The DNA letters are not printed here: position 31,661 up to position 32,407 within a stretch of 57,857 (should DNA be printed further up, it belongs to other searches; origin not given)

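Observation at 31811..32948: LecB/PA-IIL-type calcium lectin homolog in a Firmicute, translationally coupled to a TenA-family gene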

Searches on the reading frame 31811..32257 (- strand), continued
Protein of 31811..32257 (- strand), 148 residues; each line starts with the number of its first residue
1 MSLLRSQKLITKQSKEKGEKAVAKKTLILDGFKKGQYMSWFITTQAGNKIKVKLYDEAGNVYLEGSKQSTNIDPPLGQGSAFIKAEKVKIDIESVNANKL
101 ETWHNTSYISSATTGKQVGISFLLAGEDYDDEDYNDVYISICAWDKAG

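Call 24: fold_search(model_id=the predicted structure, library=pdb)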
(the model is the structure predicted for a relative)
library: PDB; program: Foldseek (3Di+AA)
matches with E <= 10: 1602; with E <= 0.001: 26
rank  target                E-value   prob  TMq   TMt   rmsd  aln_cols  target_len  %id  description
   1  7f91_B                4.8e-08  1.00  0.71  0.69   3.6       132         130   16  SeMet derivative of Thrombocorticin (released 2022-07-06)
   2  7f9f_B                1.0e-07  1.00  0.70  0.69   3.7       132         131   17  Thrombocorticin (released 2022-07-06)
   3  7f9f_A                1.3e-07  1.00  0.70  0.69   3.7       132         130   17  Thrombocorticin (released 2022-07-06)
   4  7f9j_A                2.2e-07  1.00  0.70  0.69   3.6       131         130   16  Thrombocorticin Q25K in complex with Ca2+ (released 2022-07-06)
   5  7f91_A                3.5e-07  1.00  0.71  0.69   3.7       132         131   16  SeMet derivative of Thrombocorticin (released 2022-07-06)
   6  2jdu_A                9.3e-07  1.00  0.66  0.73   3.5       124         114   18  Mutant (G24N) of Pseudomonas aeruginosa lectin II (PA-IIL) complexed with methyl-a-L-fucopyranoside (released 2007-06-12)
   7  2jdm_A                1.1e-06  1.00  0.66  0.72   3.5       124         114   18  Mutant (S22A) of Pseudomonas aeruginosa lectin II (PA-IIL) complexed with methyl-a-L-fucopyranoside (released 2007-06-12)
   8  4ut5_A                1.2e-06  1.00  0.66  0.73   3.4       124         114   18  Crystal structure of the LecB lectin from Pseudomonas aeruginosa strain PA7 in complex with lewis a tetrasaccharide (released 2015-07-22)
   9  1gzt_A                1.4e-06  1.00  0.66  0.72   3.5       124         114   17  Pseudomonas aeruginosa lectin II (PA-IIL) together with fucose (released 2002-11-19)
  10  1ous_A                1.9e-06  1.00  0.66  0.73   3.4       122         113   16  Lecb (PA-LII) calcium-free (released 2003-09-09)
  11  2jdp_A                2.0e-06  1.00  0.70  0.76   2.9       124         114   18  Mutant (S23A) of Pseudomonas aeruginosa lectin II (PA-IIL) complexed with methyl-a-L-fucopyranoside (released 2007-06-12)
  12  5a6q_A                2.0e-06  1.00  0.66  0.72   3.5       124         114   18  Native structure of the LecB lectin from Pseudomonas aeruginosa strain PA14 (released 2016-05-25)
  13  2boi_A                2.5e-06  1.00  0.66  0.72   3.1       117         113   16  1.1A Structure of Chromobacterium Violaceum Lectin CV2L in Complex with alpha-methyl-fucoside (released 2006-05-25)
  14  1uqx                  4.2e-06  1.00  0.70  0.77   2.7       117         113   18  Ralstonia solanacearum lectin (RS-IIL) in complex with alpha-methylmannoside (released 2004-04-28)
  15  2wr9_B                7.3e-06  1.00  0.62  0.64   3.8       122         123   16  CRYSTAL STRUCTURE OF BURKHOLDERIA CENOCEPACIA LECTIN (BCLA) COMPLEXED WITH AMAN1-3MAN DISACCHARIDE (released 2009-09-15)
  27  7vyv_A                4.5e-03  0.97  0.33  0.10   7.5       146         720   14  Cryo-EM structure of Depo32, a Klebsiella phage depolymerase targets the K2 serotype K. pneumoniae (released 2023-08-30)
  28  7vz3_B                5.0e-03  0.97  0.33  0.09   7.5       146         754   14  Cryo-EM structure of Depo32, a Klebsiella phage depolymerase targets the K2 serotype K. pneumoniae (released 2023-08-30)
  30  7vz3_A                6.2e-03  0.93  0.32  0.09   7.6       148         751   14  Cryo-EM structure of Depo32, a Klebsiella phage depolymerase targets the K2 serotype K. pneumoniae (released 2023-08-30)
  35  7n57_A                2.3e-02  0.15  0.17  0.17  16.4       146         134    9  Crystal structure of R20A human Galectin-7 mutant in presence of lactose (released 2023-01-25)
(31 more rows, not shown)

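Call 27: find_related_loci(query=A1, collection=genome_contigs, flank=6000)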
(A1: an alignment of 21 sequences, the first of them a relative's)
Query A1 (127 aa) in genome_contigs; peptide patterns used: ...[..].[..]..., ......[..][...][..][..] (x = any residue, [..] = any of these).
53 stretches matched a pattern; 38 encode a relative of the query (tblastn E <= 1e-3); 38 distinct loci.
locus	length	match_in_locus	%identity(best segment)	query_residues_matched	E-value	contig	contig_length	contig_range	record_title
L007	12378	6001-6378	48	1-127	8e-35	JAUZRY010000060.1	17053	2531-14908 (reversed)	MAG: Ardenticatenia bacterium isolate Faavne_M6_B1 Faavne_M6_B1-contig_3102_pilon, whole genome shotgun sequence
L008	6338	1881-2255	41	1-127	1e-29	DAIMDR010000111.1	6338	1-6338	MAG TPA_asm: Syntrophomonadaceae bacterium isolate CTOTU19814 NODE_9671_length_6338_cov_6.171256, whole genome shotgun s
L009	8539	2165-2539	41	1-127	2e-29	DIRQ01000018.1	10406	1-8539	MAG TPA_asm: Syntrophomonas sp. UBA5432 UBA5432_contig_11280, whole genome shotgun sequence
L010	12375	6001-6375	42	1-127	3e-28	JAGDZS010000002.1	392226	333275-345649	MAG: Flavobacteriaceae bacterium isolate FR12bac9 FR12ZCynBig_contig_1551, whole genome shotgun sequence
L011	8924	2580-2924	48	11-127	3e-27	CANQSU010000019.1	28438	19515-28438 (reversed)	MAG: uncultured Oscillospiraceae bacterium isolate Lapin-026__bin114 genome assembly, contig: Lapin-026__NODE_1816_lengt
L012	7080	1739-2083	46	11-127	4e-27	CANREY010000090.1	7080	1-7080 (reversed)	MAG: uncultured Oscillospiraceae bacterium isolate Lapin-024__bin83 genome assembly, contig: Lapin-024__NODE_12909_lengt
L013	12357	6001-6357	39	3-123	3e-25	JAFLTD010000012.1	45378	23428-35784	MAG: Lachnospiraceae bacterium isolate HAN044 Seq12, whole genome shotgun sequence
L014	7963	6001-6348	44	16-127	4e-25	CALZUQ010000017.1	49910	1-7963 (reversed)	MAG: uncultured bacterium isolate SRR5976186_bin.22_metaWRAP_v1.3_MAG genome assembly, contig: ERZ8810629.85, whole geno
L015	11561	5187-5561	39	1-127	5e-25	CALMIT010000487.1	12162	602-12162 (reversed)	MAG TPA_asm: uncultured Saprospiraceae bacterium isolate SRR2107183_bin.4_CONCOCT_v1.1_MAG genome assembly, contig: ERZ7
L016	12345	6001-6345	45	11-127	6e-24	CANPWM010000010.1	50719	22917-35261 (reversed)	MAG: uncultured Oscillospiraceae bacterium isolate Lapin-004__bin43 genome assembly, contig: Lapin-004__NODE_752_length_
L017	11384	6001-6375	39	1-127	7e-24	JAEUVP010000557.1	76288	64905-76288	MAG: Chitinophagaceae bacterium isolate new MAG-384 k141_1984139, whole genome shotgun sequence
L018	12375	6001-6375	39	1-127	9e-24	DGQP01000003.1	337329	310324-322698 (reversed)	MAG TPA_asm: Chitinophagaceae bacterium UBA4411 UBA4411_contig_179, whole genome shotgun sequence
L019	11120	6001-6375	47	1-127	4e-23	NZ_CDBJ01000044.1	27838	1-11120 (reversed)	Aeromonas rivuli strain DSM 22539, whole genome shotgun sequence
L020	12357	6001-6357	39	3-123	4e-23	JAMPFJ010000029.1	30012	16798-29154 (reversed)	MAG: Bacteroidales bacterium isolate NALB_7861_11 Scaffold_#29__SCF_029___30012_bp, whole genome shotgun sequence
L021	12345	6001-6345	44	11-127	5e-23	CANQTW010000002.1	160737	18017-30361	MAG: uncultured Oscillospiraceae bacterium isolate Lapin-008__bin55 genome assembly, contig: Lapin-008__NODE_71_length_1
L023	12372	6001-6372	38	1-127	9e-21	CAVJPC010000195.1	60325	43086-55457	Bacteroidaceae bacterium isolate SID5460-1_cleanbin_000062 genome assembly, contig: Spades_SID5460-1_contig_717, whole g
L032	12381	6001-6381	32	1-127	3e-14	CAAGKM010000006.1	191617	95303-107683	MAG TPA_asm: uncultured Prevotella sp., isolate HGM04866, WGS project CAAGKM010000000 data, contig: SRS476306_34_k119_18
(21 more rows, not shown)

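Call 30: search_protein_families(library=padloc, proteins=[window:31811-32194:-], max_evalue=1)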
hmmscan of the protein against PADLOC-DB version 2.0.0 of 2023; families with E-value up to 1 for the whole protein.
window:31811-32194:- (127 aa): 0 families

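Call 57: search_protein_families(library=pfam, proteins=[L013:5581-6369:+, L014:3901-6348:+, L023:6369-8138:+, L020:5557-6366:+], max_evalue=0.01)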
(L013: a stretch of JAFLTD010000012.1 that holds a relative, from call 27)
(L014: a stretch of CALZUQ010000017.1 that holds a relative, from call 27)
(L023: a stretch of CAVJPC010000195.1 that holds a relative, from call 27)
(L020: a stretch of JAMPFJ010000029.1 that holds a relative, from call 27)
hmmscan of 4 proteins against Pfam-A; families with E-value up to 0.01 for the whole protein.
L013:5581-6369:+ (263 aa): 5 families
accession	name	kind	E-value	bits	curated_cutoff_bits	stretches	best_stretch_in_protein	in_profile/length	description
PF00404.24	Dockerin_1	-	7.9e-22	77.7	22.9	2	77-131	2-56/57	Dockerin type I domain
PF00036.39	EF-hand_1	-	2.9e-08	33.1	25.4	0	108-127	6-25/29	EF hand domain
PF13499.12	EF-hand_7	-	4.6e-08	33.7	30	1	78-126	12-64/67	EF-hand domain pair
PF13202.12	EF-hand_5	-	7.3e-06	25.7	25.9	0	50-67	7-24/25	EF hand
PF13405.12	EF-hand_6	-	0.00038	20.4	25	0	78-90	10-22/30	EF-hand domain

L014:3901-6348:+ (816 aa): 4 families
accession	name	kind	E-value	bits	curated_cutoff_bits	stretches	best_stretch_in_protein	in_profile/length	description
PF14863.12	Alkyl_sulf_dimr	-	1.3e-50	171.8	26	1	408-543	2-137/139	Alkyl sulfatase dimerisation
PF00753.33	Lactamase_B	-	1.1e-10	42.2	22.7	1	129-258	9-144/196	Metallo-beta-lactamase superfamily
PF12706.13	Lactamase_B_2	-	8.1e-06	26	27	1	137-194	2-59/200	Beta-lactamase superfamily domain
PF14864.11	Alkyl_sulf_C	-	6.7e-05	23.5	27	1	564-678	8-125/125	Alkyl sulfatase C-terminal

L023:6369-8138:+ (590 aa): 0 families

L020:5557-6366:+ (270 aa): 3 families
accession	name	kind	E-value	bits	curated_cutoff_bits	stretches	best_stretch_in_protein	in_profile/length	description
PF00404.24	Dockerin_1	-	1.3e-18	67.4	22.9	2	18-73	1-56/57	Dockerin type I domain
PF13499.12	EF-hand_7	-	0.00022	22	30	1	80-123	12-59/67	EF-hand domain pair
PF00036.39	EF-hand_1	-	0.0031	17.4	25.4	0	80-95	10-25/29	EF hand domain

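Call 69: search_protein_representatives(alignment_id=A1)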
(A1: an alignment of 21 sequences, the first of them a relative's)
Query: 21 sequences, 125 profile positions. Proteins with E-value up to 0.001 (for the whole library): 242; up to 1e-10: 155; up to 1e-30: 19. The best 150 are listed.
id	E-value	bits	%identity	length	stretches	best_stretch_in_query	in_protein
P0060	4.2e-46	172.3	-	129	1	3-124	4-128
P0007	1.5e-44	167.3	-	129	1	1-125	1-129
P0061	2.0e-44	166.9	-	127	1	2-124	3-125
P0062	8.9e-43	161.6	-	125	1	1-125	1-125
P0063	6.4e-41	155.6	-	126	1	1-124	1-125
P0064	1.6e-38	147.8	-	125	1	5-125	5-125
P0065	4.4e-38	146.4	-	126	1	1-125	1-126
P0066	4.5e-38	146.4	-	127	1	1-125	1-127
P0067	2.0e-37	144.3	-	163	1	5-124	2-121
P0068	2.8e-37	143.8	-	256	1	3-124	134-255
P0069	1.6e-35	138.1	-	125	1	1-124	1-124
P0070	4.8e-34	133.4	-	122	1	1-122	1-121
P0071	7.4e-34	132.8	-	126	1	7-124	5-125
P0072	2.1e-33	131.3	-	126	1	1-124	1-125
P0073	6.4e-33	129.7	-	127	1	7-125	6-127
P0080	1.4e-29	118.9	-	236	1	36-124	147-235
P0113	1.2e-22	96.6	-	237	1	3-123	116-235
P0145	2.1e-18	82.9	-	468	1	3-122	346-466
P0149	4.0e-18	81.9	-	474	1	3-122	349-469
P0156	3.7e-17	78.8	-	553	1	8-123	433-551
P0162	4.0e-16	75.5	-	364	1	5-123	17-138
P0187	6.7e-13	65.1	-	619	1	3-123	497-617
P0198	3.6e-12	62.7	-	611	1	4-124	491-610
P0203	1.6e-11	60.6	-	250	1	4-124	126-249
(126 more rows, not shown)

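Call 70: search_protein_families(library=pfam, proteins=[P0068, P0080, P0113, P0145, P0149, P0156, P0162, P0187, P0198, P0203], max_evalue=0.001)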
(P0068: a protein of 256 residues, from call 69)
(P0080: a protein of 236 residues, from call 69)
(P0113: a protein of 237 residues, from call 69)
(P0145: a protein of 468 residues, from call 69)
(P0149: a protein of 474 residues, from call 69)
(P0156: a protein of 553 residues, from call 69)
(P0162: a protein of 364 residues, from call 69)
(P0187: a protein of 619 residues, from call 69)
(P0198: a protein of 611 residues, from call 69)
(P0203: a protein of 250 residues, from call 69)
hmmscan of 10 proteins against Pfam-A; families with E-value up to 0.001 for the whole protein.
P0068 (256 aa): 2 families
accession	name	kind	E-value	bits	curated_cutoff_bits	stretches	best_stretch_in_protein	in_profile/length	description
PF00404.24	Dockerin_1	-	1.9e-18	66.8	22.9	2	63-117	1-55/57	Dockerin type I domain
PF00036.39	EF-hand_1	-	7e-05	22.5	25.4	0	65-79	10-24/29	EF hand domain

P0080 (236 aa): 0 families

P0113 (237 aa): 1 family
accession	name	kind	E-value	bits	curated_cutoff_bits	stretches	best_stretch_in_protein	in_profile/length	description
PF00404.24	Dockerin_1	-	0.00081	20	22.9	0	12-37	28-53/57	Dockerin type I domain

P0145 (468 aa): 1 family
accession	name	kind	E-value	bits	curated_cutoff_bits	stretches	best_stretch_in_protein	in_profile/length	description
PF07581.17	Glug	-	2.8e-05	24.7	20.5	0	204-228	3-27/28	The GLUG motif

P0149 (474 aa): 1 family
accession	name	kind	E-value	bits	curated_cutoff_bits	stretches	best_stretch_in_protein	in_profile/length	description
PF07581.17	Glug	-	9.4e-20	70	20.5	2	242-263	5-27/28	The GLUG motif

P0156 (553 aa): 2 families
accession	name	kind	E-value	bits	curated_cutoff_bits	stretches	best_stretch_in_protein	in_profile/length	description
PF00383.29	dCMP_cyt_deam_1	-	6.6e-09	36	25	1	17-125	7-101/102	Cytidine and deoxycytidylate deaminase zinc-binding region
PF14437.12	MafB19-deam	-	4.4e-06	27.1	27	1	20-129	9-104/142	MafB19-like deaminase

P0162 (364 aa): 2 families
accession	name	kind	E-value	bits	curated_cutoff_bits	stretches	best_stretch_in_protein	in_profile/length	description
PF00753.33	Lactamase_B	-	5e-06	27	22.7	1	284-348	15-66/196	Metallo-beta-lactamase superfamily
PF12706.13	Lactamase_B_2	-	5.3e-05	23.3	27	1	285-347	1-52/200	Beta-lactamase superfamily domain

P0187 (619 aa): 2 families
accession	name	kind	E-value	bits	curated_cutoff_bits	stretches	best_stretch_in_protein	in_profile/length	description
PF00962.28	A_deaminase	-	2.1e-22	80.1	27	1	290-479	157-326/330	Adenosine deaminase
PF16719.11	SAWADEE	-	0.0002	21.9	28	1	246-312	20-86/125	SAWADEE domain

P0198 (611 aa): 2 families
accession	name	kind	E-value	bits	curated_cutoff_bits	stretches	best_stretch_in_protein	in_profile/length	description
PF00962.28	A_deaminase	-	1.1e-21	77.7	27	1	321-468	184-322/330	Adenosine deaminase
PF19326.5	AMP_deaminase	-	2.7e-05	23.2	27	1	381-468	495-584/630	AMP deaminase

P0203 (250 aa): 0 families

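Call 79: list_cluster_members(proteins=[L019:6001-6375:+, L032:6001-6381:+, P0002, P0029])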
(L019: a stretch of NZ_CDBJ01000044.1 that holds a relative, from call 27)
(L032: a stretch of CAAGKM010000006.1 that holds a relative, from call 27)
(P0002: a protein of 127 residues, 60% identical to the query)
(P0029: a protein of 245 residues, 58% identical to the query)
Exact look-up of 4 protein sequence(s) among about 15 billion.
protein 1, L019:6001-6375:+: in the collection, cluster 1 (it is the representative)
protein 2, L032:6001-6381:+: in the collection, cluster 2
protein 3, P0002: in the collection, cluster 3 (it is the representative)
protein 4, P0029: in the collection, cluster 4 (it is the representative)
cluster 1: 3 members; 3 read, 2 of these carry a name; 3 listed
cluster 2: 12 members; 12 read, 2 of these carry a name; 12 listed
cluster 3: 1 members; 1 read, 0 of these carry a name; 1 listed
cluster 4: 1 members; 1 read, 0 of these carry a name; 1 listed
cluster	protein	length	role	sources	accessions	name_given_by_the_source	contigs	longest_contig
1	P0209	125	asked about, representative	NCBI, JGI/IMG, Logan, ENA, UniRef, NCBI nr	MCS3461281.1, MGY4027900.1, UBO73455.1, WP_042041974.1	hypothetical protein ACW5WQ_18410 [Aeromonas rivuli] | hypothetical protein | hypothetical protein n=1 Tax=Aeromonas TaxID=642 RepID=UPI0005A9A9D6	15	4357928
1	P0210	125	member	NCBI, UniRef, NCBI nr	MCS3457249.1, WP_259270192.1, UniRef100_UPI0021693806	hypothetical protein M2366_003363 [Aeromonas sp. BIGb0405] | hypothetical protein n=1 Tax=Aeromonas sp. BIGb0405 TaxID=2940592 RepID=UPI0021693806 | hypothetical protein [Aeromonas sp. BIGb0405]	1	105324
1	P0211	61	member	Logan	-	-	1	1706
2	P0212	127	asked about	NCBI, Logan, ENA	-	-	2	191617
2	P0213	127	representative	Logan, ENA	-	-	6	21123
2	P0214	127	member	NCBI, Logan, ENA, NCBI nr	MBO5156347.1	MAG: hypothetical protein J6C05_04355 [Prevotella sp.] | hypothetical protein [Prevotella sp.]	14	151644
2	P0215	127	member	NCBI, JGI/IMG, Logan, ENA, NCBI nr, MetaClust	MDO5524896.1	MAG: hypothetical protein Q4F85_02270 [Prevotella sp.] | hypothetical protein [Prevotella sp.] | \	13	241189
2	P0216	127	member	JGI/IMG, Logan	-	-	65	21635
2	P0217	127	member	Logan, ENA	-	-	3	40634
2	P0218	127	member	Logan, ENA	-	-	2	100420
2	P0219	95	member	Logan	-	-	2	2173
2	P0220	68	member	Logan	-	-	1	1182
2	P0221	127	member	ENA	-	-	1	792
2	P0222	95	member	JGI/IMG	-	-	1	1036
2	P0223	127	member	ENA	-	-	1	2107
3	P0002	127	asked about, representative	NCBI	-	-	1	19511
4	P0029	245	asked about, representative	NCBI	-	-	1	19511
